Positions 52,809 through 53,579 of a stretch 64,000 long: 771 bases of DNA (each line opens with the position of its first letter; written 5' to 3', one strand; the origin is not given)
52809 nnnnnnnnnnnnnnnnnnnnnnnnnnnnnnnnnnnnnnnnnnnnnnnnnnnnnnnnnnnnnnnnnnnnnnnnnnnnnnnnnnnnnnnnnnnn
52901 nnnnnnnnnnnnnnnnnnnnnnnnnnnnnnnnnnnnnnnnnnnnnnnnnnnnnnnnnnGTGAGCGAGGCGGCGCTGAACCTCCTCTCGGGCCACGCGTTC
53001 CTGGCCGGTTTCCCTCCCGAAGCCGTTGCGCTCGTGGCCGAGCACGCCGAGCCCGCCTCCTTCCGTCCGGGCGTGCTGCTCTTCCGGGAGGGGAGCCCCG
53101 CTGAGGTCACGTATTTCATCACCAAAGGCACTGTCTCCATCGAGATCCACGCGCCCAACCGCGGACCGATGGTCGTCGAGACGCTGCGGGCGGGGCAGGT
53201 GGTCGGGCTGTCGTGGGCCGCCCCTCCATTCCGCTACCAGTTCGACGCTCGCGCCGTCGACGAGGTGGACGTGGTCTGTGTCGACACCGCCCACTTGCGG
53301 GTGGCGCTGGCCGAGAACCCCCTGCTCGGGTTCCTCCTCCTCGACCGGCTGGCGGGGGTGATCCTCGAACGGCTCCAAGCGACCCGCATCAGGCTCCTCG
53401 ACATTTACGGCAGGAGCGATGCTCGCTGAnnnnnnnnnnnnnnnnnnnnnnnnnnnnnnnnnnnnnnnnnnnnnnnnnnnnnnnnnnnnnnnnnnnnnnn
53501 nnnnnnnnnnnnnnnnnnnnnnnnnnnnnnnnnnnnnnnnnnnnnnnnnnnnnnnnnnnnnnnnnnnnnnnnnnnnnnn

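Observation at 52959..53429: HTH-less cNMP-fold protein wedged between hydrogenase electron-transfer subunits, with a degenerate phosphate-binding cassette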

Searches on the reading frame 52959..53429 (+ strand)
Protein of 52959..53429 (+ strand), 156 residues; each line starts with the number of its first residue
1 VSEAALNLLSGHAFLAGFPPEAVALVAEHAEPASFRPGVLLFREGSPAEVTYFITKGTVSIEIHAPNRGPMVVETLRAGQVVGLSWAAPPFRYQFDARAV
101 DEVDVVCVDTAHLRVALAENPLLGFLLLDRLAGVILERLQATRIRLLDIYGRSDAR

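Call 3: search_protein_families(library=pfam, proteins=[window:52959-53429:+], max_evalue=0.01)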
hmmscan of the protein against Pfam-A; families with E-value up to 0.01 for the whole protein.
window:52959-53429:+ (156 aa): 1 family
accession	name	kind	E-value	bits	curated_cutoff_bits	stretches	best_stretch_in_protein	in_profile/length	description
PF00027.35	cNMP_binding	-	1e-11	45.1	27.5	1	34-119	3-88/89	Cyclic nucleotide-binding domain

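Call 4: search_protein_families(library=ncbifam, proteins=[window:52959-53429:+], max_evalue=0.01)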
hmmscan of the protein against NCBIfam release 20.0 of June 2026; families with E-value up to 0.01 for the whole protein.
window:52959-53429:+ (156 aa): 6 families
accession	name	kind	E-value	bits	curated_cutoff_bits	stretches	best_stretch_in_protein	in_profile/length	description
NF041163.2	encap_f2b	equivalog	1.3e-05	24.6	400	1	15-122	79-188/450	family 2B encapsulin nanocompartment shell protein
NF058543.1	ActPatMycb56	equivalog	1.7e-05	23.8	460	1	14-83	3-71/317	acetyltransferase Pat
TIGR03697.1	NtcA_cyano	equivalog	2e-05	24.5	244.95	1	41-137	4-102/193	global nitrogen regulator NtcA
NF008732.0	PRK11753.1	equivalog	2.4e-05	23.9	266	1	27-143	20-133/214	cAMP-activated global transcriptional regulator CRP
NF006901.0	PRK09392.1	equivalog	0.0028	17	211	1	13-133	13-132/236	transcriptional activator FtrB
NF050815.1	TransActFtrBCaul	equivalog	0.0078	15.5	300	0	17-135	19-136/251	transcriptional activator FtrB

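Call 5: search_solved_structures(query=window:52959-53429:+, max_evalue=0.01, show_alignments=4)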
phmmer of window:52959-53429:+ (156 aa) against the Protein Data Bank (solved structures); distinct sequences matched with E-value up to 0.01: 22.
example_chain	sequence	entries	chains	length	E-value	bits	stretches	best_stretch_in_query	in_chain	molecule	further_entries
3mdp_A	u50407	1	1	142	1.9e-09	41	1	12-139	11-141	Cyclic nucleotide-binding domain (CNMP-BD) protein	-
4byy_A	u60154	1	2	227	5.8e-08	36.2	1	6-149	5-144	TRANSCRIPTIONAL REGULATOR, CRP/FNR FAMILY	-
3r6s_A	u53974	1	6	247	6.8e-08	36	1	6-149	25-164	transcription regulator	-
3d0s_A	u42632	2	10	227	7.2e-08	35.9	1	12-149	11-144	TRANSCRIPTIONAL REGULATORY PROTEIN | PROBABLE TRANSCRIPTIONAL REGULATORY PROTEIN (PROBABLY CRP/ FNR-FAMILY)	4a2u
3mzh_A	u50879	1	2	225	7.4e-08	35.8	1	12-149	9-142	PROBABLE TRANSCRIPTIONAL REGULATORY PROTEIN (PROBABLY CRP/FNR-FAMILY)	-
3h3u_A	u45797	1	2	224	7.5e-08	35.8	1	12-149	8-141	PROBABLE TRANSCRIPTIONAL REGULATORY PROTEIN (PROBABLY CRP/FNR-FAMILY)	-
3i54_A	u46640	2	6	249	8.9e-08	35.6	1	11-149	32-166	Transcriptional regulator, Crp/Fnr family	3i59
4cyd_A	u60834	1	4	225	9.2e-08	35.5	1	8-149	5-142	PROBABLE TRANSCRIPTION REGULATOR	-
5d1i_A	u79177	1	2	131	1.7e-06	31.4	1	11-121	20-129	Cyclic nucleotide-binding protein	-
4orf_A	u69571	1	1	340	0.0002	24.7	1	9-83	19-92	Acetyltransferase Pat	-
4onu_A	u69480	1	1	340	0.0002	24.7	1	9-83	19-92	Acetyltransferase Pat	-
4oll_A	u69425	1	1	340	0.0002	24.7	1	9-83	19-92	Acetyltransferase Pat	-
8h3v_X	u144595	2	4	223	0.00025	24.4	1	34-138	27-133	NtcA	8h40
3la2_A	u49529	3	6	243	0.0003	24.1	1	34-137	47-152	Global nitrogen regulator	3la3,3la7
5j48_A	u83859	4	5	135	0.0018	21.6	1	16-83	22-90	cGMP-dependent protein kinase 1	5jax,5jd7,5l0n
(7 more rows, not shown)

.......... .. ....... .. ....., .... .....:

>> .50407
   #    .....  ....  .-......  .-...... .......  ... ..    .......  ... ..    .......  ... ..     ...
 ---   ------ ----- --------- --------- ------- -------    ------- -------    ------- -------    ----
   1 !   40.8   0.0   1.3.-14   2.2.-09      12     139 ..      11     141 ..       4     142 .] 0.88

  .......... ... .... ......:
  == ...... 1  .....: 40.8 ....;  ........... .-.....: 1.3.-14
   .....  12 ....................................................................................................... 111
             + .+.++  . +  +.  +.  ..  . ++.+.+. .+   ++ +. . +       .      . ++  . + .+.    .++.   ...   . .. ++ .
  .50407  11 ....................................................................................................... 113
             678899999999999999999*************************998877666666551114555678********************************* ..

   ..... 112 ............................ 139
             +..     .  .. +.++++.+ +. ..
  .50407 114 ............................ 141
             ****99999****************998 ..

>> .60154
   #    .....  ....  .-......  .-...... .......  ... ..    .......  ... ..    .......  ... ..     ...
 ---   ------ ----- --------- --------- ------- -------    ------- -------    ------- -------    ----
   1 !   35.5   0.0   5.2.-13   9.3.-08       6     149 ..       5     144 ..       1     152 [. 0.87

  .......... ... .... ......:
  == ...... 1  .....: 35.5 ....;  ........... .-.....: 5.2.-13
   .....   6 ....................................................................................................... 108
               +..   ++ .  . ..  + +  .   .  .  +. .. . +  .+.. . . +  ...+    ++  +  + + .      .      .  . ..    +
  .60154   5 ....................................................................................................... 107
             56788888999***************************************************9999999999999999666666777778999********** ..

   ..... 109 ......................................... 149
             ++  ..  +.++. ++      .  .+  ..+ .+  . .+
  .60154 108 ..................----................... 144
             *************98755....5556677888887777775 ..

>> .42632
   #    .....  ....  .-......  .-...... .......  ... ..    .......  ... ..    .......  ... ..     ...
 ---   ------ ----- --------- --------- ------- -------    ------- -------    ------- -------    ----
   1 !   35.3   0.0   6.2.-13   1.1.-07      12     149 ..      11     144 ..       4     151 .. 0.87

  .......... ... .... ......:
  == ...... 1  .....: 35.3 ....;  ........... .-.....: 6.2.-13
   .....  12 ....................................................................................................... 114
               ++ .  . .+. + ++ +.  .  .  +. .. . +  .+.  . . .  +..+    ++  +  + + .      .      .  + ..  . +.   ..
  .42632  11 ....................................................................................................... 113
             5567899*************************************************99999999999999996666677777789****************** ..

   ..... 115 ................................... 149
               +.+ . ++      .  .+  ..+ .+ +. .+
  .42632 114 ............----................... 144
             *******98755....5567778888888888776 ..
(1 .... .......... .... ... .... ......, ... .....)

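Call 6: find_homologous_proteins(query=window:52959-53429:+, max_evalue=0.001)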
Query window:52959-53429:+ (156 aa): 231 proteins with E <= 0.001 among 506 candidates; the best 120 are listed.
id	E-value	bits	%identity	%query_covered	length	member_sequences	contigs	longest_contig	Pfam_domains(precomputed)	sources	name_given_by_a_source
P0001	9.0e-95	333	99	100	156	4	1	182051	PF00027.36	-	-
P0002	7.2e-88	310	92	100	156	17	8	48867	PF00027.36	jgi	-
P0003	1.7e-86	306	90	100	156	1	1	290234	PF00027.36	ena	-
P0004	1.5e-83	296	87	100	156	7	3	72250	PF00027.36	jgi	-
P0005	1.8e-83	296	89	100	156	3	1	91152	PF00027.36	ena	-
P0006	1.9e-81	289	87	99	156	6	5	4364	PF00027.36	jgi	-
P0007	5.6e-81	288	85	100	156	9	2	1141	PF00027.36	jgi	-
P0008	6.7e-79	281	83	99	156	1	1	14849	PF00027.36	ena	-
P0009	4.9e-76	272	80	100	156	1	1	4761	PF00027.36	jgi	jgi:CRP/FNR family transcriptional regulator, cyclic AMP receptor protein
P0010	4.7e-75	269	81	99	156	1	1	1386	PF00027.36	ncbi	-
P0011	2.1e-73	263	79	100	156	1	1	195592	PF00027.36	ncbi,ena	-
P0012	2.1e-73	263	79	99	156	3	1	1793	PF00027.36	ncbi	-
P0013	3.1e-72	259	77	99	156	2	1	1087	PF00027.36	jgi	jgi:CRP-like cAMP-binding protein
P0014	9.0e-72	258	76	100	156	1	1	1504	PF00027.36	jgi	jgi:CRP/FNR family transcriptional regulator, cyclic AMP receptor protein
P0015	2.2e-71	257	76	100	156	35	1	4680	PF00027.36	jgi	-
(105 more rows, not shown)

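Call 8: find_related_loci(query=A1, collection=genome_contigs, flank=6000)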
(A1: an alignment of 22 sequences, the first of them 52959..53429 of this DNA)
Query A1 (156 aa) in genome_contigs; peptide patterns used: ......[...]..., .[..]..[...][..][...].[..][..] (x = any residue, [..] = any of these).
600 stretches matched a pattern (row limit reached: there are more); 589 encode a relative of the query (tblastn E <= 1e-3); the best 80 are kept; 80 distinct loci.
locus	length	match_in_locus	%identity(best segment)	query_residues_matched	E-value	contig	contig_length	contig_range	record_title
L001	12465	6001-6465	93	1-155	2e-85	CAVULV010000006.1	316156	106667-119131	MAG: uncultured Acidimicrobiaceae bacterium isolate MFD06435.bin.3.359 genome assembly, contig: contig_41108, whole geno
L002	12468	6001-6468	78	1-156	3e-77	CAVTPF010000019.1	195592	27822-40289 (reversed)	MAG: uncultured Acidimicrobiaceae bacterium isolate MFD03323.bin.1.143 genome assembly, contig: contig_45761, whole geno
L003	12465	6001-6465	77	1-155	3e-75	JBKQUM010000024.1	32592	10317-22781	MAG: Acidimicrobiales bacterium isolate SEr2D2E2F__bin_154 SEr2D2E2F_000000040438, whole genome shotgun sequence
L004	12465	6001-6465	74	1-155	3e-74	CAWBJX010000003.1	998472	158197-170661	MAG: uncultured Acidimicrobiaceae bacterium isolate MFD03044.bin.2.82 genome assembly, contig: contig_16281, whole genom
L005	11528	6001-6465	75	1-155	4e-74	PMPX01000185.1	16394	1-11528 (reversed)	MAG: Acidimicrobiaceae bacterium isolate bog_473 73.20110600_S1M.56_contig_73509, whole genome shotgun sequence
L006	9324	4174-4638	75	1-155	3e-73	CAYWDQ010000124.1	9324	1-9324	MAG TPA_asm: uncultured Acidimicrobiaceae bacterium isolate binchicken_co3_594 genome assembly, contig: NODE_24139_lengt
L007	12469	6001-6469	82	1-156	3e-69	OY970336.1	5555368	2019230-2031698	MAG: uncultured Acidimicrobiaceae bacterium isolate MFD05502.bin.2.18 genome assembly, chromosome: 1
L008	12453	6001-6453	67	1-151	2e-55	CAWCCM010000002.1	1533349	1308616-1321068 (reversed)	MAG: uncultured Acidimicrobiaceae bacterium isolate MFD04428.bin.2.88 genome assembly, contig: contig_21398, whole genom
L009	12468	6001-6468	53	1-156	4e-48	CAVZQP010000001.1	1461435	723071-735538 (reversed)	MAG: uncultured Acidimicrobiaceae bacterium isolate MFD05705.bin.1.43 genome assembly, contig: contig_14723, whole genom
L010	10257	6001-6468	51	1-156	8e-44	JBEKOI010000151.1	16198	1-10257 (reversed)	MAG: Acidimicrobiales bacterium isolate SPRUCE 437 SPRUCE_437_151, whole genome shotgun sequence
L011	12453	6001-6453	52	1-151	7e-44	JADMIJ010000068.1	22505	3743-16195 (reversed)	MAG: Acidimicrobiales bacterium isolate MAG009 NODE_1172_length_22505_cov_13.510468, whole genome shotgun sequence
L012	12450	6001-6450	51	7-156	4e-43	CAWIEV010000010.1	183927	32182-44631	MAG: uncultured Acidimicrobiaceae bacterium isolate MFD01828.bin.2.21 genome assembly, contig: contig_40912, whole genom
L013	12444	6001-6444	47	7-154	6e-43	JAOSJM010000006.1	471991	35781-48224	MAG: Acidimicrobiia bacterium isolate FR_3 FR-Acidimicrobiia-3_s3, whole genome shotgun sequence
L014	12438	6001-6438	50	9-154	1e-42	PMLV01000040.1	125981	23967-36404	MAG: Acidimicrobiaceae bacterium isolate palsa_740 73.20120700_P3D.127_contig_25565, whole genome shotgun sequence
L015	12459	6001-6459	48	1-153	2e-42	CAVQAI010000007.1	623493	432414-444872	MAG: uncultured Acidimicrobiales bacterium isolate MFD09286.bin.1.187 genome assembly, contig: contig_29514, whole genom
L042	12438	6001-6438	44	8-153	9e-38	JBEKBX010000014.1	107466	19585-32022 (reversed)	MAG: Acidimicrobiales bacterium isolate SPRUCE 146 SPRUCE_146_14, whole genome shotgun sequence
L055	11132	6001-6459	41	1-153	7e-37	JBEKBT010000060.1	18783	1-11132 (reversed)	MAG: Acidimicrobiales bacterium isolate SPRUCE 142 SPRUCE_142_60, whole genome shotgun sequence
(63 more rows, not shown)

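Call 16: search_dna_similar(query=window:52959-53429:+, collection=plasmids, mode=protein, max_evalue=0.001, max_rows=30)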
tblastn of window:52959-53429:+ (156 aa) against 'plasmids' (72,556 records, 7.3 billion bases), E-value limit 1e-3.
Records with a match: 27; places in all: 29; records where one place covers at least 80% of the query: 22.
Best place of each record, by identity: <60% 27.
By first word of the organism name: Streptomyces 14; Rhodococcus 6; Burkholderia 2; Embleya 2; Paraburkholderia 1; Pandoraea 1; Methylobacterium 1.
By predicted mobility (MOB-suite, as given by PLSDB): non-mobilizable 16; mobilizable 9; conjugative 2.
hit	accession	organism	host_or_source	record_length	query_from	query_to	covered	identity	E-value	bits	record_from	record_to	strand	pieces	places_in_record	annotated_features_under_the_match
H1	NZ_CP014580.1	Paraburkholderia phytofirmans OLGA172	-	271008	3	152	96%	41.3%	2e-25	107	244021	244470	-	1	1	cyclic nucleotide-binding domain-containing protein | 4Fe-4S dicluster domain-containing protein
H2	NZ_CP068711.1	Burkholderia thailandensis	soil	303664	3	152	96%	38.7%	9e-25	105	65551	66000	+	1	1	cyclic nucleotide-binding domain-containing protein | 4Fe-4S dicluster domain-containing protein | FAD/NAD(P)-binding protein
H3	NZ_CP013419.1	Burkholderia savannae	soil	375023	3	152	96%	37.3%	5e-27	112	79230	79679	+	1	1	cyclic nucleotide-binding domain-containing protein | 4Fe-4S dicluster domain-containing protein | FAD/NAD(P)-binding protein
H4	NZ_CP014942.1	Rhodococcus sp. BH4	cell culture,sludge of membrane ...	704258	6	156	97%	36.3%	7e-22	97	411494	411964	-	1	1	cyclic nucleotide-binding domain-containing protein | 4Fe-4S dicluster domain-containing protein | FAD/NAD(P)-binding protein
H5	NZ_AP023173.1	Rhodococcus qingshengii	-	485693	6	156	97%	35.7%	1e-21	97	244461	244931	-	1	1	cyclic nucleotide-binding domain-containing protein | 4Fe-4S dicluster domain-containing protein | FAD/NAD(P)-binding protein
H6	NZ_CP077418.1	Rhodococcus qingshengii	pure culture,oil-contaminated water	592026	6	156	97%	35.0%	8e-21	94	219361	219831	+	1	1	cyclic nucleotide-binding domain-containing protein | 4Fe-4S dicluster domain-containing protein | FAD/NAD(P)-binding protein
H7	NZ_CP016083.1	Streptomyces sp. SAT1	Adenophora trachelioides Maxim.,single ...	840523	2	150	96%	33.6%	3e-15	79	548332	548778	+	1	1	cyclic nucleotide-binding domain-containing protein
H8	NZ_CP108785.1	Embleya sp. NBC_00888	-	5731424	19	151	85%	36.8%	6e-20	92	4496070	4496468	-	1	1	none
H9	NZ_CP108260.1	Streptomyces sp. NBC_00055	-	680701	28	151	79%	38.7%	2e-16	82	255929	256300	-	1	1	cyclic nucleotide-binding domain-containing protein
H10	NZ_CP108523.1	Streptomyces sp. NBC_01230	-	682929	28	151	79%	38.7%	2e-16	82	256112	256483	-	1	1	cyclic nucleotide-binding domain-containing protein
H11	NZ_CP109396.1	Streptomyces sp. NBC_01527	-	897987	28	151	79%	38.7%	2e-16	82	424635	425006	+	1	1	cyclic nucleotide-binding domain-containing protein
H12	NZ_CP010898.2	Pandoraea vervacti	bacteria,uncultivated field soil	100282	7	152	94%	32.2%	5e-15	78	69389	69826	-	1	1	cyclic nucleotide-binding domain-containing protein | FAD/NAD(P)-binding protein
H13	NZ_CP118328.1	Rhodococcus sp. DK17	pure culture,crude oil-contaminated soil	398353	26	154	83%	36.2%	2e-17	85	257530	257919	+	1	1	cyclic nucleotide-binding domain-containing protein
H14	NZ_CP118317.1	Rhodococcus sp. DK180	pure culture,crude oil-contaminated soil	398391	26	154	83%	36.2%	2e-17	85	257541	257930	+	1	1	cyclic nucleotide-binding domain-containing protein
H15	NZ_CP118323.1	Rhodococcus sp. DK176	pure culture,crude oil-contaminated soil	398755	26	154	83%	36.2%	2e-17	85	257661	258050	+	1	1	cyclic nucleotide-binding domain-containing protein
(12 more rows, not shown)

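Call 33: search_protein_families(library=pfam, proteins=[L042:4485-5678:+, L055:6500-6892:-, L055:7334-8047:-], max_evalue=0.001)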
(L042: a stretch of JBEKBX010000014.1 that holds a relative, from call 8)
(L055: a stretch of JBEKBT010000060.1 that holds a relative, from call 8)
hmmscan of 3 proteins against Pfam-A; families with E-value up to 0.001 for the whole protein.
L042:4485-5678:+ (397 aa): 2 families
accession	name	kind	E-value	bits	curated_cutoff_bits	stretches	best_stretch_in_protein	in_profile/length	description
PF14312.12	FG-GAP_2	-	3.9e-78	257.9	23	7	90-135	1-49/49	FG-GAP repeat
PF13415.12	Kelch_3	-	0.0009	19.8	22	0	173-201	11-37/48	Galactose oxidase, central domain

L055:6500-6892:- (130 aa): 1 family
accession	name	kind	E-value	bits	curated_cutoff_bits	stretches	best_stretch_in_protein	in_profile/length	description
PF10882.14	bPH_5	-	5.9e-06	26.7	22.5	1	24-73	6-50/100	Bacterial PH domain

L055:7334-8047:- (237 aa): 1 family
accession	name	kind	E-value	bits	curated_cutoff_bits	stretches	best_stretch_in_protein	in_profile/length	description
PF01902.24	Diphthami_syn_2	-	8.8e-32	110.8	23.2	1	20-232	7-217/219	Diphthamide synthase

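Call 42: predict_structure(alignment_id=A1)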
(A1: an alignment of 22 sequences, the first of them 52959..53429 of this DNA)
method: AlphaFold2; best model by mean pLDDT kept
length: 156 residues; sequences in the alignment: 22
mean_pLDDT: 91.9   pTM: 0.86
mean pLDDT of the five models: 91.9, 91.1, 88.7, 87.5, 86.5
residues with pLDDT >= 90: 122; 70-90: 28; 50-70: 5; < 50: 1
segments of 3 or more residues with pLDDT < 50: none
pLDDT, mean of each block of 10 residues (from residue 1): 91 96 97 98 96 98 85 94 91 95 98 95 95 91 79 59
secondary structure, 60 per line:
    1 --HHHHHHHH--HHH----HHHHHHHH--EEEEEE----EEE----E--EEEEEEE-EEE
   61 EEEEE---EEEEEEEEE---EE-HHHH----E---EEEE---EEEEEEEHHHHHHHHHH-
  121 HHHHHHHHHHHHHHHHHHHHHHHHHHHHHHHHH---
elements in order: H3-10 H20-27 E30-35 E40-42 E50-56 E58-65 E69-77 H84-87 E96-99 E103-109 H110-119 H121-153

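Call 43: search_protein_representatives(alignment_id=A1)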
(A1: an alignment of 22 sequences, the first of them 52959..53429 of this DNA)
Query: 22 sequences, 156 profile positions. Proteins with E-value up to 0.001 (for the whole library): 31982; up to 1e-10: 4879; up to 1e-30: 634. The best 150 are listed.
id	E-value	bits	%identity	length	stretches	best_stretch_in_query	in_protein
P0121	8.1e-105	363.8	-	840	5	9-139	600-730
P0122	7.3e-76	269.7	-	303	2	1-148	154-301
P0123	2.6e-75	267.9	-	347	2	10-147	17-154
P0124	2.2e-74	264.9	-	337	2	4-148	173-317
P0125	2.3e-74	264.8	-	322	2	3-151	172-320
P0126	2.5e-74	264.7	-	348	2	3-153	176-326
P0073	2.3e-67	242.1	-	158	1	3-154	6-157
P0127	8.2e-66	237.0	-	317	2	9-147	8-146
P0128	6.4e-65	234.1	-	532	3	9-140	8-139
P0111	2.6e-64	232.2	-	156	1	4-153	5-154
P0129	7.0e-62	224.3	-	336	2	6-149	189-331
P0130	4.5e-59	215.2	-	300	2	2-144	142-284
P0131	6.7e-58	211.3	-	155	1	1-154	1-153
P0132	6.5e-57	208.1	-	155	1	4-153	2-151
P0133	4.4e-56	205.4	-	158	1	4-153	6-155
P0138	9.8e-53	194.6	-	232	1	1-147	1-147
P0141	1.2e-50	187.8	-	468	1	1-147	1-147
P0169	1.1e-44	168.4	-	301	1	7-127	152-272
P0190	1.2e-43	165.0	-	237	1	3-148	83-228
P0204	2.3e-42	160.9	-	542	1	3-153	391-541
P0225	3.2e-41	157.2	-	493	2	7-148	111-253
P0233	6.1e-41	156.2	-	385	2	9-139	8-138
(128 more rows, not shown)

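Call 44: search_protein_families(library=pfam, proteins=[P0204, P0141, P0225, P0169, P0138, P0122, P0128, P0233, P0190], max_evalue=0.0001)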
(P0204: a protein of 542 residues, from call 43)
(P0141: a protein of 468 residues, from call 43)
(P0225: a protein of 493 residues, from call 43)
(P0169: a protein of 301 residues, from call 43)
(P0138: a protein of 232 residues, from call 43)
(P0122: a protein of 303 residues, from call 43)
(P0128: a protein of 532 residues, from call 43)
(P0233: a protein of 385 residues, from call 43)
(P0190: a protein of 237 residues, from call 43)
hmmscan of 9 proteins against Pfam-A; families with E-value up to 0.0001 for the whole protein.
P0204 (542 aa): 8 families
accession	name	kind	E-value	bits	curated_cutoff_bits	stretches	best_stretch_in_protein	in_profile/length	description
PF17179.9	Fer4_22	-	6.9e-32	110.6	27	1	269-363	1-95/95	4Fe-4S dicluster domain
PF00027.35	cNMP_binding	-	1.6e-13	50.8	27.5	1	422-507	3-88/89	Cyclic nucleotide-binding domain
PF13534.11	Fer4_17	-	3.7e-08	34.2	22.2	0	257-282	33-58/61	4Fe-4S dicluster domain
PF13746.11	Fer4_18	-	2.5e-07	31.3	27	0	331-393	43-102/114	4Fe-4S dicluster domain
PF12838.12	Fer4_7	-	1.2e-06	29.3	27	0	264-282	32-50/52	4Fe-4S dicluster domain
PF25160.1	LdpA_Fe-S-bd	-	2.2e-06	27.8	27.6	0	348-363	27-42/49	LdpA Fe-S cluster-binding domain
PF13183.11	Fer4_8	-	2.7e-06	28.2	27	0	267-363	2-68/68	4Fe-4S dicluster domain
PF13187.11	Fer4_9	-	2.6e-05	24.6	27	0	269-282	36-49/52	4Fe-4S dicluster domain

P0141 (468 aa): 2 families
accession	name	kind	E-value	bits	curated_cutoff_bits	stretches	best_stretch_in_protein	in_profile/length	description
PF00027.35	cNMP_binding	-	4.5e-11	43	27.5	1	34-120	3-89/89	Cyclic nucleotide-binding domain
PF00175.26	NAD_binding_1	-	3.8e-09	37.6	22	1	295-407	2-107/109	Oxidoreductase NAD-binding domain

P0225 (493 aa): 2 families
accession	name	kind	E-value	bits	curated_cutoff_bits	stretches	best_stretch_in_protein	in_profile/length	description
PF00027.35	cNMP_binding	-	2.4e-32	111.2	27.5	2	279-364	2-87/89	Cyclic nucleotide-binding domain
PF13356.12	Arm-DNA-bind_3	-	1.6e-13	51.1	27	1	5-92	2-82/83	Arm DNA-binding domain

P0169 (301 aa): 4 families
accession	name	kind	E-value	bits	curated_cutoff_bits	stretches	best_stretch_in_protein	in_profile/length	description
PF17179.9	Fer4_22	-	2.8e-13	50.9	27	1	72-115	52-95/95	4Fe-4S dicluster domain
PF00027.35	cNMP_binding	-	9.7e-12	45.1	27.5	1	178-260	2-84/89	Cyclic nucleotide-binding domain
PF25160.1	LdpA_Fe-S-bd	-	8.4e-05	22.7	27.6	1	98-115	25-42/49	LdpA Fe-S cluster-binding domain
PF13237.11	Fer4_10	-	9.1e-05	22.8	25.5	1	96-123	4-22/53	4Fe-4S dicluster domain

P0138 (232 aa): 1 family
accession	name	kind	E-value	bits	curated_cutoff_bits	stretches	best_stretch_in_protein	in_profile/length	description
PF00027.35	cNMP_binding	-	6.3e-11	42.5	27.5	1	34-117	3-86/89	Cyclic nucleotide-binding domain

P0122 (303 aa): 1 family
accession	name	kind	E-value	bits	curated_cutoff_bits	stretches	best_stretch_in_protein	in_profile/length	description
PF00027.35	cNMP_binding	-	5.2e-22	78.1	27.5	2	32-119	2-89/89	Cyclic nucleotide-binding domain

P0128 (532 aa): 1 family
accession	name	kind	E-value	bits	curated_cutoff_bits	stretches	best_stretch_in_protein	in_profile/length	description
PF00027.35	cNMP_binding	-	3.8e-41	139.4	27.5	3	32-119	2-89/89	Cyclic nucleotide-binding domain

P0233 (385 aa): 1 family
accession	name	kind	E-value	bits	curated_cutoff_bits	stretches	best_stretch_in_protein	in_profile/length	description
PF00027.35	cNMP_binding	-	6.2e-34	116.3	27.5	2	174-261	2-89/89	Cyclic nucleotide-binding domain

P0190 (237 aa): 1 family
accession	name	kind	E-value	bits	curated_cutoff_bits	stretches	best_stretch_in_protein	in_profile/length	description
PF00027.35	cNMP_binding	-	6.1e-15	55.4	27.5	1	114-193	3-82/89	Cyclic nucleotide-binding domain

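Call 47: fold_search(model_id=the predicted structure, library=pdb)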
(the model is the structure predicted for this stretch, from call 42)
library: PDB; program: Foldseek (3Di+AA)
matches with E <= 10: 1318; with E <= 0.001: 641
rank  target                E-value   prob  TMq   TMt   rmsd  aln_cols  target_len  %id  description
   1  4a2u_H                2.4e-12  1.00  0.76  0.54   2.7       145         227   26  CRP(CAP) from Myco. Tuberculosis, with cAMP (released 2012-10-10)
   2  4cyd_D                4.0e-12  1.00  0.76  0.57   2.5       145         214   26  GlxR bound to cAMP (released 2014-12-17)
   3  4byy_A                4.0e-12  1.00  0.73  0.53   3.2       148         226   28  Apo GlxR (released 2014-07-30)
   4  4cyd_A                4.8e-12  1.00  0.76  0.55   2.6       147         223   26  GlxR bound to cAMP (released 2014-12-17)
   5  3r6s_C                7.0e-12  1.00  0.75  0.55   2.7       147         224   26  Crystal structure of GlxR transcription factor from Corynebacterium glutamicum with cAMP (released 2012-03-28)
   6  3i54_D                7.0e-12  1.00  0.74  0.53   3.0       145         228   26  Crystal structure of MtbCRP in complex with cAMP (released 2009-09-08)
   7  3d0s_B                7.0e-12  1.00  0.71  0.53   3.4       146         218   27  cAMP receptor protein from m.tuberculosis, cAMP-free form (released 2009-02-03)
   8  3mdp                  8.4e-12  1.00  0.73  0.85   1.5       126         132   29  Crystal structure of a Putative Cyclic nucleotide-binding protein (Gmet_1532) from Geobacter metallireducens GS-15 at 1. (released 2010-05-19)
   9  4a2u_F                1.1e-11  1.00  0.76  0.55   2.7       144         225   26  CRP(CAP) from Myco. Tuberculosis, with cAMP (released 2012-10-10)
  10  3r6s_A                1.5e-11  1.00  0.77  0.56   2.6       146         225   26  Crystal structure of GlxR transcription factor from Corynebacterium glutamicum with cAMP (released 2012-03-28)
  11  3mzh_A                1.6e-11  1.00  0.76  0.55   2.8       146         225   25  Crystal structure of cAMP receptor protein from mycobacterium tuberculosis in complex with cAMP and its DNA binding el (released 2011-06-08)
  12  4byy_B                1.6e-11  1.00  0.71  0.57   3.5       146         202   27  Apo GlxR (released 2014-07-30)
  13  9upg_D                1.7e-11  1.00  0.62  0.22  14.1       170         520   18  Cryo-EM structure of human olfactory CNGA2/A4/B1 in CaM-bound closed state (released 2025-09-24)
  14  3i54_A                2.2e-11  1.00  0.73  0.53   2.8       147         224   24  Crystal structure of MtbCRP in complex with cAMP (released 2009-09-08)
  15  3d0s_A                3.0e-11  1.00  0.75  0.54   2.8       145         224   26  cAMP receptor protein from m.tuberculosis, cAMP-free form (released 2009-02-03)
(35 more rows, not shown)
